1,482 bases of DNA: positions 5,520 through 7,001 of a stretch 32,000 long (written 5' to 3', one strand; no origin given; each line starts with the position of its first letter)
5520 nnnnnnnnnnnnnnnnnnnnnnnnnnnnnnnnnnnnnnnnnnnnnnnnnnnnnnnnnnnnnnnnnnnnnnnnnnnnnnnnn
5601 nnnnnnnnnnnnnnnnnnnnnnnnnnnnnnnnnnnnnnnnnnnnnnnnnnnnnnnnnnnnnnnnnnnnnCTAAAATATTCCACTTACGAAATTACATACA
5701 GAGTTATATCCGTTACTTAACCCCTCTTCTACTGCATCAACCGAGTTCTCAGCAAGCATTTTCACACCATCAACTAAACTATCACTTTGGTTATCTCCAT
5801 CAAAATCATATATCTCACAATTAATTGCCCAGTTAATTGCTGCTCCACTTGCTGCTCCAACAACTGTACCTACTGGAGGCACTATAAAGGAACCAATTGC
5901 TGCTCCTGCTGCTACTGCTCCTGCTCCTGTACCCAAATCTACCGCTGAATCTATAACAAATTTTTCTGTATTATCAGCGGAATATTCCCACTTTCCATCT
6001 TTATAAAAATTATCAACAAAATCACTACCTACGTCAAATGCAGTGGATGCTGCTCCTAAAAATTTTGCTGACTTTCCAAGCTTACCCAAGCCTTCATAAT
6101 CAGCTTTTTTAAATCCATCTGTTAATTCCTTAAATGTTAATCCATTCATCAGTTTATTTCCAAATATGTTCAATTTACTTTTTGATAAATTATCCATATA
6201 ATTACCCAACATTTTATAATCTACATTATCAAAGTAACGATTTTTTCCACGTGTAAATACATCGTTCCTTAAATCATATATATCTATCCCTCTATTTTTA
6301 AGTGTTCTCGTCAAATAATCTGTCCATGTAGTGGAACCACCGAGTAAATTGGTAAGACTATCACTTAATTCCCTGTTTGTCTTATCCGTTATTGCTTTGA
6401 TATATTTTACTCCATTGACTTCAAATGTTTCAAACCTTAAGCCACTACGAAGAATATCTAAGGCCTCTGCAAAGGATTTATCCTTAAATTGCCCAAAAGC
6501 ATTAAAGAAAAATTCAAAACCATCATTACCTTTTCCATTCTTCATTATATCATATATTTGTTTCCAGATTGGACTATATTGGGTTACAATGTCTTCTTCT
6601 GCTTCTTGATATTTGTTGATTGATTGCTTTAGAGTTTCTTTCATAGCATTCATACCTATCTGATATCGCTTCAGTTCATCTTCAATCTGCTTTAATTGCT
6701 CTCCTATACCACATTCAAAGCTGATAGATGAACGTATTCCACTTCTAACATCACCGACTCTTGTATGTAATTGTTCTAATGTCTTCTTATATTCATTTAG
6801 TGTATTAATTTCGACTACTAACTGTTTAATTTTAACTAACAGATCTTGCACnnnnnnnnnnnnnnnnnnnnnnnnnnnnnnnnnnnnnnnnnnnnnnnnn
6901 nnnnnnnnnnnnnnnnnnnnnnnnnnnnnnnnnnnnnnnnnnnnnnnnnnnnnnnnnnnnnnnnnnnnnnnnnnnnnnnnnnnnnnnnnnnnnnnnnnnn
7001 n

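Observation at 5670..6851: Orphan glycine-zipper toxin-like protein with a WXG/LXG-like helical N-terminus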

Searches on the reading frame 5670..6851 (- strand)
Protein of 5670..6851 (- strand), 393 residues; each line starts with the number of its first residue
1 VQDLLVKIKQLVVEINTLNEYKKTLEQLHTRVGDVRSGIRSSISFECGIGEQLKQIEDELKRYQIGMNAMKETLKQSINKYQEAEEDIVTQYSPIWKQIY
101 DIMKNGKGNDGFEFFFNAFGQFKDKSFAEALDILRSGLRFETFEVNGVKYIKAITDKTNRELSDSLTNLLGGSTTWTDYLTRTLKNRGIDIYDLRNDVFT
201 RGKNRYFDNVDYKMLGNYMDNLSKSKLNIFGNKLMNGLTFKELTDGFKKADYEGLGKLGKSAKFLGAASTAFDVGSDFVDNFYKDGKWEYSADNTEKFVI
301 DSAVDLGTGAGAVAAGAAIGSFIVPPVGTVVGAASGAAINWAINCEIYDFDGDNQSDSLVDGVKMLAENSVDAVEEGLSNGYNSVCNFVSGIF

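Call 4: search_protein_families(library=pfam, proteins=[window:5670-6851:-], max_evalue=1)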
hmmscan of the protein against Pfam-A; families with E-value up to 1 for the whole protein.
window:5670-6851:- (393 aa): 9 families
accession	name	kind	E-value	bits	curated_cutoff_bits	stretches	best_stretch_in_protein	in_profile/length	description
PF17279.8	DUF5344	-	0.025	15.5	27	1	7-88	5-84/87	Family of unknown function (DUF5344)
PF16512.11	RhoGAP-FF1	-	0.027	15.4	30.1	1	69-123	5-56/80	p190-A and -B Rho GAPs FF domain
PF06160.17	EzrA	-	0.043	12.5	39.6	1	14-88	342-416/557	Septation ring formation regulator, EzrA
PF11083.13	Relaxase_C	-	0.05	14.3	30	1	5-86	39-121/125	C-terminal helical hairpin domain from relaxase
PF06897.17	DUF1269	-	0.078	13.8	26.9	1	314-347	6-40/100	Protein of unknown function (DUF1269)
PF05149.17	Flagellar_rod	-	0.088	12.7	23.4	1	52-105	187-240/287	Paraflagellar rod protein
PF25034.1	Spectrin_SYNE1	-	0.1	12.7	35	1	2-82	23-102/188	Nesprin-1, spectrin repeats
PF17508.7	MccV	-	0.12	13.4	27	1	305-362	10-66/104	Microcin V bacteriocin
PF16712.10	SCAB_CC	-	0.17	12.2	25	1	18-78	10-71/168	Coiled-coil regions of plant-specific actin-binding protein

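Call 5: search_protein_families(library=ncbifam, proteins=[window:5670-6851:-], max_evalue=1)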
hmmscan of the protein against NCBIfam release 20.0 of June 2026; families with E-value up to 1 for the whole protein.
window:5670-6851:- (393 aa): 10 families
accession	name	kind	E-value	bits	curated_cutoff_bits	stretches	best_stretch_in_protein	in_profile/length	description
NF041559.1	BTH_I2691_fam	subfamily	0.00041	19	150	1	244-336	734-810/858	T6SS effector BTH_I2691 family protein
NF047516.1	LA_3659_fam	equivalog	0.015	14.9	36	1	7-98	111-204/221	LA_3659 family protein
NF047514.1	SpiroCoCo_N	equivalog_domain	0.015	14.9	75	1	7-98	111-204/221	SpiroCoCo family coiled-coil protein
NF049873.2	cytotoxin_MakE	exception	0.023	13.7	360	1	51-103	124-176/352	alpha-pore-forming cytotoxin subunit MakE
TIGR02231.1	TIGR02231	subfamily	0.089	11.5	112.6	1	8-105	115-215/524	mucoidy inhibitor MuiA family protein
NF035934.1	ESAT6_2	subfamily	0.12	12.6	100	1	7-90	9-91/96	pore-forming ESAT-6 family protein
NF045487.1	ASRP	equivalog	0.13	10.9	300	1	6-88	331-406/593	archaea-specific SMC-related protein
TIGR00636.1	PduO_Nterm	equivalog_domain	0.14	11.9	108.45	0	164-226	32-96/171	cob(I)yrinic acid a,c-diamide adenosyltransferase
TIGR03789.1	pdsO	hypoth_equivalog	0.18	11.4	152.2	1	313-344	47-78/243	sortase-associated OmpA-like protein PdsO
TIGR03930.1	WXG100_ESAT6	subfamily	0.84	9.9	44.85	1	51-88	51-88/90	WXG100 family type VII secretion target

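Call 8: find_homologous_proteins(query=window:5670-6851:-, max_evalue=0.001)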
Query window:5670-6851:- (393 aa): 12 proteins with E <= 0.001 among 8000 candidates.
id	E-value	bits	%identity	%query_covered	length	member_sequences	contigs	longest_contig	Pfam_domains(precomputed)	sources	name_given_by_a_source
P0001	1.5e-257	872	100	100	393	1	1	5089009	-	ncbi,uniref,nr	ncbi:hypothetical protein [Anaeromicropila herbilytica]|uniref:LXG domain-containing protein n=1 Tax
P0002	2.5e-45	173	36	92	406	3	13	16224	-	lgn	-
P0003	7.7e-40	155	31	98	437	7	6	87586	-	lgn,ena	-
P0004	1.6e-38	151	35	95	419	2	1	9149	-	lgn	-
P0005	2.4e-38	150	30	100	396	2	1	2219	-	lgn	-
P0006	1.3e-37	148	44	57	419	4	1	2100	-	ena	-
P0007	8.6e-27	112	34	64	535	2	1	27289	-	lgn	-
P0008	3.4e-25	107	32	68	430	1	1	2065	-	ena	-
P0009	2.7e-22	98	28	94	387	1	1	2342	-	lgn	-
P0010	9.4e-20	89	44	38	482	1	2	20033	-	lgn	-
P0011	1.7e-19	88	33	63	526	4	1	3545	PF04740.19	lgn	-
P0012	5.0e-9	54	35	34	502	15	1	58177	PF04740.19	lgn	-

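Call 17: search_solved_structures(query=window:5670-6851:-, max_evalue=10, show_alignments=3)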
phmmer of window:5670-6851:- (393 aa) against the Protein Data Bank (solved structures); distinct sequences matched with E-value up to 10: 7.
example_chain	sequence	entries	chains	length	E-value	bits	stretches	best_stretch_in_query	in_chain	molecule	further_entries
9g6k_Lg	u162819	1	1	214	0.21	13.9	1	48-102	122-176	Large ribosomal subunit protein uL29m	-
9i05_Au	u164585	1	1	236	0.25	13.7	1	48-102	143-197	Large ribosomal subunit protein uL29m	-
1l8d_A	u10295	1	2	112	0.6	12.4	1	9-88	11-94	DNA double-strand break repair rad50 ATPase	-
6zff_A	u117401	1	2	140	0.68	12.3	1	10-88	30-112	DNA double-strand break repair Rad50 ATPase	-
3ne8_A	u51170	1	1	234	0.69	12.2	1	138-232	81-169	N-acetylmuramoyl-l-alanine amidase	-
5w9a_A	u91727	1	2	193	1.8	10.8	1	56-173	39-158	Tripartite motif-containing protein 5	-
3u59_A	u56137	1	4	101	5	9.4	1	46-90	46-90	Tropomyosin beta chain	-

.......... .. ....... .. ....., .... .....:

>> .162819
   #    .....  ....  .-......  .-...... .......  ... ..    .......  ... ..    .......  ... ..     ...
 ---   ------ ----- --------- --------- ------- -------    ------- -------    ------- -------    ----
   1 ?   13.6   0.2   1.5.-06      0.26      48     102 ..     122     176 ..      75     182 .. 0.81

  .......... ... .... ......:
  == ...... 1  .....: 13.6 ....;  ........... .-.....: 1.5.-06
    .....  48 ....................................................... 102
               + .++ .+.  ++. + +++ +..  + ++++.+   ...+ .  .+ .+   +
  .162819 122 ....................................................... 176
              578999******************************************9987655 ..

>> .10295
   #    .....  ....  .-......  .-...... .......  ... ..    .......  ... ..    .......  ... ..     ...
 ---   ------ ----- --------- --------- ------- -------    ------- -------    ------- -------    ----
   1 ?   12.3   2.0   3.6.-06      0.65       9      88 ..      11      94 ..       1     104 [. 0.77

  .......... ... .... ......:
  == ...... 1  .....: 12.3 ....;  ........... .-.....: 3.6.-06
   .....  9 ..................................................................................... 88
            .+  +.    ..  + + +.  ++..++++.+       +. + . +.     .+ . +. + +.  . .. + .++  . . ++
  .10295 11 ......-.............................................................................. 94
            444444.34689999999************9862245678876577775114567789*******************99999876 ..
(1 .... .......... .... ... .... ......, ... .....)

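Call 19: search_protein_families(library=pfam, alignment_id=A1, max_evalue=0.1)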
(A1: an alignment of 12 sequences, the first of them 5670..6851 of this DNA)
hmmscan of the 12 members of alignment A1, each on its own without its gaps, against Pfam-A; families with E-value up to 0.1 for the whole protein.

A. member 1, window:5670-6851:- (393 aa): 6 families
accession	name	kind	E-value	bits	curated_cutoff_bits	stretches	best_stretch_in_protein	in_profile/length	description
PF17279.8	DUF5344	-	0.025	15.5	27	1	7-88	5-84/87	Family of unknown function (DUF5344)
PF16512.11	RhoGAP-FF1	-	0.027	15.4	30.1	1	69-123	5-56/80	p190-A and -B Rho GAPs FF domain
PF06160.17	EzrA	-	0.043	12.5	39.6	1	14-88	342-416/557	Septation ring formation regulator, EzrA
PF11083.13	Relaxase_C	-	0.05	14.3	30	0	5-86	39-121/125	C-terminal helical hairpin domain from relaxase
PF06897.17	DUF1269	-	0.078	13.8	26.9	0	314-347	6-40/100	Protein of unknown function (DUF1269)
PF05149.17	Flagellar_rod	-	0.088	12.7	23.4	0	52-105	187-240/287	Paraflagellar rod protein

B. families by the number of members that match (of 12 scanned): 26 families (the first 25 are shown)
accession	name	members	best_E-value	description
PF02050.21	FliJ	4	0.022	Flagellar FliJ protein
PF04740.18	LXG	2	8.5e-22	LXG domain of WXG superfamily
PF06013.18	WXG100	2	0.00017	Proteins of 100 residues with WXG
PF13488.11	Gly-zipper_Omp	2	0.00096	Glycine zipper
PF06897.17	DUF1269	2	0.033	Protein of unknown function (DUF1269)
PF13441.11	Gly-zipper_YMGG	1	0.0027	YMGG-like Gly-zipper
PF18595.6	Nuf2_DHR10-like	1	0.0055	Nuf2, DHR10-like domain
PF21724.2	DUF6861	1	0.018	Family of unknown function (DUF6861)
PF17279.8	DUF5344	1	0.025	Family of unknown function (DUF5344)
PF16512.11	RhoGAP-FF1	1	0.027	p190-A and -B Rho GAPs FF domain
PF04306.18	DUF456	1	0.028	Protein of unknown function (DUF456)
PF18431.6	RNAse_A_bac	1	0.031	Bacterial CdiA-CT RNAse A domain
PF10439.15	Bacteriocin_IIc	1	0.038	Bacteriocin class II with double-glycine leader peptide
PF05531.17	NPV_P10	1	0.039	Nucleopolyhedrovirus P10 protein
PF12008.13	EcoR124_C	1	0.04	Type I restriction and modification enzyme - subunit R C terminal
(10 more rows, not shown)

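Call 20: find_encoding_contigs(protein=P0003, flank=10000, max_places=3)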
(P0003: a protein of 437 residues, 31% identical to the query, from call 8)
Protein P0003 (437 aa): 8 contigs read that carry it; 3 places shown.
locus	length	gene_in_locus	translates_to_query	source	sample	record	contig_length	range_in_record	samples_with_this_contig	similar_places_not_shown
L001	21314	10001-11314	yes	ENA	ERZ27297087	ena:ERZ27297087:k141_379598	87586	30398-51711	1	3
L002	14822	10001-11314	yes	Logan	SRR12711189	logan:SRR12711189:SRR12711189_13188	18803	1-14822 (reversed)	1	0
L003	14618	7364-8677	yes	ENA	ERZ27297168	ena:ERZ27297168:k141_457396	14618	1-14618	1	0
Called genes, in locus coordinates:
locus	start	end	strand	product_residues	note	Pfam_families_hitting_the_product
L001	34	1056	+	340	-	PF13531:SBP_bac_11, PF13343:SBP_bac_6 (faint)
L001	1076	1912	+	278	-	PF00528:BPD_transp_1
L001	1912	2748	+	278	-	PF00528:BPD_transp_1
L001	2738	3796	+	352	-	PF00005:ABC_tran, PF13304:AAA_21 (weak), PF08402:TOBE_2 (weak)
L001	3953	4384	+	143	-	PF02082:Rrf2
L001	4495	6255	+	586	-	PF07992:Pyr_redox_2 (faint), PF00890:FAD_binding_2, PF01134:GIDA (weak)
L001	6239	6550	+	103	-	PF00037:Fer4 (weak), PF12797:Fer4_2 (weak), PF12837:Fer4_6 (weak), PF12838:Fer4_7, PF13237:Fer4_10, PF14697:Fer4_21, PF25160:LdpA_Fe-S-bd (faint), PF13187:Fer4_9, +2 more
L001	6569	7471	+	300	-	PF01507:PAPS_reduct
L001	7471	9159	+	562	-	PF00009:GTP_EFTU, PF03144:GTP_EFTU_D2 (weak), PF22594:GTP-eEF1A_C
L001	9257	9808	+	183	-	PF01965:DJ-1_PfpI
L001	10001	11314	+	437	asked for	-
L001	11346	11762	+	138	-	-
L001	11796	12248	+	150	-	PF16895:DUF5085 (weak)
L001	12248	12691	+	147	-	PF16895:DUF5085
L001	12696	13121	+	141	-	-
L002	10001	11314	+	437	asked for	-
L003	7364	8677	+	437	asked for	-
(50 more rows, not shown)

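Call 21: find_encoding_contigs(protein=P0012, flank=10000, max_places=2)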
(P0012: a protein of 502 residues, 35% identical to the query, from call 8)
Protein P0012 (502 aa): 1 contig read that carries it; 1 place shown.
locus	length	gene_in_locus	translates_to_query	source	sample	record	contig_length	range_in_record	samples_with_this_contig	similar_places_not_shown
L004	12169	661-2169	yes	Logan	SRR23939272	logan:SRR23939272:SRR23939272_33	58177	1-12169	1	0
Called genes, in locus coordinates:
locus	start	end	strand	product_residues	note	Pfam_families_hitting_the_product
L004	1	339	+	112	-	?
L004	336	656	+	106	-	PF17279:DUF5344 (weak)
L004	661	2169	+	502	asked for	PF04740:LXG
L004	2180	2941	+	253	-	-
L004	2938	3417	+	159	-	PF16895:DUF5085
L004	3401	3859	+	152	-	PF16895:DUF5085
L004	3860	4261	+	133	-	-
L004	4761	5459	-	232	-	PF00106:adh_short, PF08659:KR, PF23441:SDR, PF13561:adh_short_C2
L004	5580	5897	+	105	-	PF00376:MerR, PF13411:MerR_1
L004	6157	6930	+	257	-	PF01026:TatD_DNase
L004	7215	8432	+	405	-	PF03990:DUF348, PF07501:G5, PF06725:3D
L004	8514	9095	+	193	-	PF01751:Toprim, PF13662:Toprim_4, PF13331:DUF4093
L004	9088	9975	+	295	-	PF00398:RrnaAD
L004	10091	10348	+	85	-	PF06257:VEG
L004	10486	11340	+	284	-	PF00288:GHMP_kinases_N, PF08544:GHMP_kinases_C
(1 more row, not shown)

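Call 22: find_encoding_contigs(protein=P0007, flank=10000, max_places=2)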
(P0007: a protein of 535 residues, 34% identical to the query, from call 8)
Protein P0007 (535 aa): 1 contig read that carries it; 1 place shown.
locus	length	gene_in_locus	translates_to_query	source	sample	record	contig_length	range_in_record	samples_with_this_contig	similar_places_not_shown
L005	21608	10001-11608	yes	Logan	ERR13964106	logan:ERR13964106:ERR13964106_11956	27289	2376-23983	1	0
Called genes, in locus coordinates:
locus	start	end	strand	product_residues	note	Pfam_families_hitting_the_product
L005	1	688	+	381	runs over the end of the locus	-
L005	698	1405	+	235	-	-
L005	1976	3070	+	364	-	PF19909:DUF6382, PF16697:Yop-YscD_cpl, PF00498:FHA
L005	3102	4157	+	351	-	PF13614:AAA_31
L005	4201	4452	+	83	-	PF08817:YukD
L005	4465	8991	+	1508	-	PF16697:Yop-YscD_cpl (faint), PF00498:FHA, PF01580:FtsK_SpoIIIE, PF13401:AAA_22 (faint), PF01580:FtsK_SpoIIIE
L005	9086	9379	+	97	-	PF06013:WXG100, PF10824:T7SS_ESX_EspC (weak), PF25547:WXG100_2 (weak), PF18879:EspA_EspE (weak)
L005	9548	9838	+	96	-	-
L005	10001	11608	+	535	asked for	-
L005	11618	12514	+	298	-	-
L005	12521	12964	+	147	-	-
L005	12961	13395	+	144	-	PF16895:DUF5085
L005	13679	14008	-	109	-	-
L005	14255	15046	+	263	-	PF13672:PP2C_2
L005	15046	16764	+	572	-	PF00069:Pkinase, PF07714:PK_Tyr_Ser-Thr, PF03109:ABC1 (weak)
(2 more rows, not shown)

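Call 23: find_encoding_contigs(protein=P0010, flank=10000, max_places=2)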
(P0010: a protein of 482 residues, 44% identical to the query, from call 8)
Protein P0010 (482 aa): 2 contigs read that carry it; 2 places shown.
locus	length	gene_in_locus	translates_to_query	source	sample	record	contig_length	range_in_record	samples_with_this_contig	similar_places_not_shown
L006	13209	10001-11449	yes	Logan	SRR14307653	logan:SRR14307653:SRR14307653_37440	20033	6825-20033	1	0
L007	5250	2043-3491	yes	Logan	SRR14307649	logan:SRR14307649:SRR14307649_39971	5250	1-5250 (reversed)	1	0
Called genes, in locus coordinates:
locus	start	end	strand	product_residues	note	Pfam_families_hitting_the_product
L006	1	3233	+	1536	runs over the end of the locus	PF00498:FHA, PF16697:Yop-YscD_cpl (weak), PF01580:FtsK_SpoIIIE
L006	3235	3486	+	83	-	-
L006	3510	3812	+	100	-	PF06013:WXG100, PF10824:T7SS_ESX_EspC (weak), PF00823:PPE (weak)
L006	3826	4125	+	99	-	PF06013:WXG100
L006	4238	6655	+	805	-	PF02368:Big_2 (weak)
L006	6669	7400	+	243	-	-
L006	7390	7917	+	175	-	-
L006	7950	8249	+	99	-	-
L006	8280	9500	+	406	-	PF19909:DUF6382, PF16697:Yop-YscD_cpl (weak), PF00498:FHA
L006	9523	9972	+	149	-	-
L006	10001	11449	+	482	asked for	-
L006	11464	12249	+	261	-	-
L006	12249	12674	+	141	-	-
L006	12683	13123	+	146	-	PF16895:DUF5085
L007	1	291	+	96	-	?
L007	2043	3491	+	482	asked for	-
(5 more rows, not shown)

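Call 24: find_encoding_contigs(protein=P0002, flank=10000, max_places=3)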
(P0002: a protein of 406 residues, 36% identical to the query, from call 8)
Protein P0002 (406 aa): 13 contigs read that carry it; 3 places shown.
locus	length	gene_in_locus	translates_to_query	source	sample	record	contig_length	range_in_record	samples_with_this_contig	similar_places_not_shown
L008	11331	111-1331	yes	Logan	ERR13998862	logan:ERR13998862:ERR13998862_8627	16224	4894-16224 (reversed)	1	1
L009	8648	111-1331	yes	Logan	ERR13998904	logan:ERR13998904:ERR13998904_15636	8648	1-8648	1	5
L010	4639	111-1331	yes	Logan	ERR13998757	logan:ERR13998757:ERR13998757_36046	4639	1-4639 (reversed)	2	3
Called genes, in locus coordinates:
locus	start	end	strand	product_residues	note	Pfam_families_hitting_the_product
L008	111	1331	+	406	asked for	-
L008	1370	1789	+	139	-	PF12158:DUF3592 (weak)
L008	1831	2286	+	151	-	PF16895:DUF5085 (weak)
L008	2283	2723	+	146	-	PF16895:DUF5085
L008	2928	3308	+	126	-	PF03965:Penicillinase_R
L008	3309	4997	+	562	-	PF05569:Peptidase_M56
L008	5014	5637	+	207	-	-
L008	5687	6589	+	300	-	PF00892:EamA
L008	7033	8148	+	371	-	PF00383:dCMP_cyt_deam_1, PF14437:MafB19-deam, PF01872:RibD_C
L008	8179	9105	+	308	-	PF01370:Epimerase, PF04321:RmlD_sub_bind (faint), PF05368:NmrA (faint), PF16363:GDP_Man_Dehyd (faint)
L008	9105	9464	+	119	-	PF15595:Imm51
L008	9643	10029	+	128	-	PF13426:PAS_9 (weak)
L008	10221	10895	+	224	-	PF00677:Lum_binding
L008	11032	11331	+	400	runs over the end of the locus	PF00926:DHBP_synthase, PF00925:GTP_cyclohydro2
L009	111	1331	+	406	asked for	-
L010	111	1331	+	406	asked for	-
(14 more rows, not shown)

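Call 36: predict_structure(alignment_id=A1)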
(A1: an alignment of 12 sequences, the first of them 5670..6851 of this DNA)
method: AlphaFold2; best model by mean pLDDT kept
length: 393 residues; sequences in the alignment: 12
mean_pLDDT: 43.4   pTM: 0.28
mean pLDDT of the five models: 43.4, 41.9, 40.7, 40.0, 39.2
residues with pLDDT >= 90: 0; 70-90: 28; 50-70: 62; < 50: 303
segments of 3 or more residues with pLDDT < 50: 1-18, 42-46, 62-64, 66-138, 202-204, 206-350, 356-393
pLDDT, mean of each block of 10 residues (from residue 1): 36 47 52 52 48 52 45 44 43 41 40 34 36 45 65 73 68 63 77 64 46 35 31 28 30 30 33 39 38 38 39 32 28 32 40 49 43 33 28 26
secondary structure, 60 per line:
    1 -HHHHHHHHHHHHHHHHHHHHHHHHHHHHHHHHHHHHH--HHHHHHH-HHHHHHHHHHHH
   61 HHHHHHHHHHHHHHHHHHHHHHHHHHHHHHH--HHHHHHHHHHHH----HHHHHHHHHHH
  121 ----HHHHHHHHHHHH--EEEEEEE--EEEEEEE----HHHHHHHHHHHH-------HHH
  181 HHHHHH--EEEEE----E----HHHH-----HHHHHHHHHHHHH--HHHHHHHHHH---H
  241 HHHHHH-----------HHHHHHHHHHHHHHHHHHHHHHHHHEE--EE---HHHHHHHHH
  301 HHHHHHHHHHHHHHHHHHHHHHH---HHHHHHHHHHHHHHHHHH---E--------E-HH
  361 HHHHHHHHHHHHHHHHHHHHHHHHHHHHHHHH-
elements in order: H2-38 H41-47 H49-91 H94-105 H110-120 H125-136 E139-145 E148-154 H159-170 H178-186 E189-193 H203-206 H212-224 H227-236 H240-246 H258-282 H292-323 H327-344 H359-392

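Call 43: search_protein_families(library=pfam, alignment_id=A3, max_evalue=0.01)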
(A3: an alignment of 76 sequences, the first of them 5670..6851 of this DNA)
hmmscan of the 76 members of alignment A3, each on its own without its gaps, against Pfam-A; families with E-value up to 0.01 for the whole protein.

A. member 1, window:5670-6851:- (393 aa): 0 families

B. families by the number of members that match (of 76 scanned): 19 families
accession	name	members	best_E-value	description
PF06897.17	DUF1269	3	0.0031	Protein of unknown function (DUF1269)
PF06013.18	WXG100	2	2e-15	Proteins of 100 residues with WXG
PF13488.11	Gly-zipper_Omp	2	0.00096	Glycine zipper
PF13441.11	Gly-zipper_YMGG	2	0.0027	YMGG-like Gly-zipper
PF04306.18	DUF456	2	0.0028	Protein of unknown function (DUF456)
PF21724.2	DUF6861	2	0.003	Family of unknown function (DUF6861)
PF10824.14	T7SS_ESX_EspC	1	4.1e-07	Excreted virulence factor EspC, type VII ESX diderm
PF07464.16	ApoLp-III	1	0.00089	Apolipophorin-III precursor (apoLp-III)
PF04426.17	Bul1_C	1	0.0013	Bul1 C terminus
PF20962.2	Phage_p2_ORF12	1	0.0028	Lactococcus lactis phage p2, ORF12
PF18052.6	Rx_N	1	0.0044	Rx N-terminal domain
PF18709.6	DLP_helical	1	0.0047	Dynamin-like helical domain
PF13949.11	ALIX_LYPXL_bnd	1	0.0048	ALIX V-shaped domain binding to HIV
PF12732.12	YtxH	1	0.0055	YtxH-like protein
PF05557.18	MAD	1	0.0057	Mitotic checkpoint protein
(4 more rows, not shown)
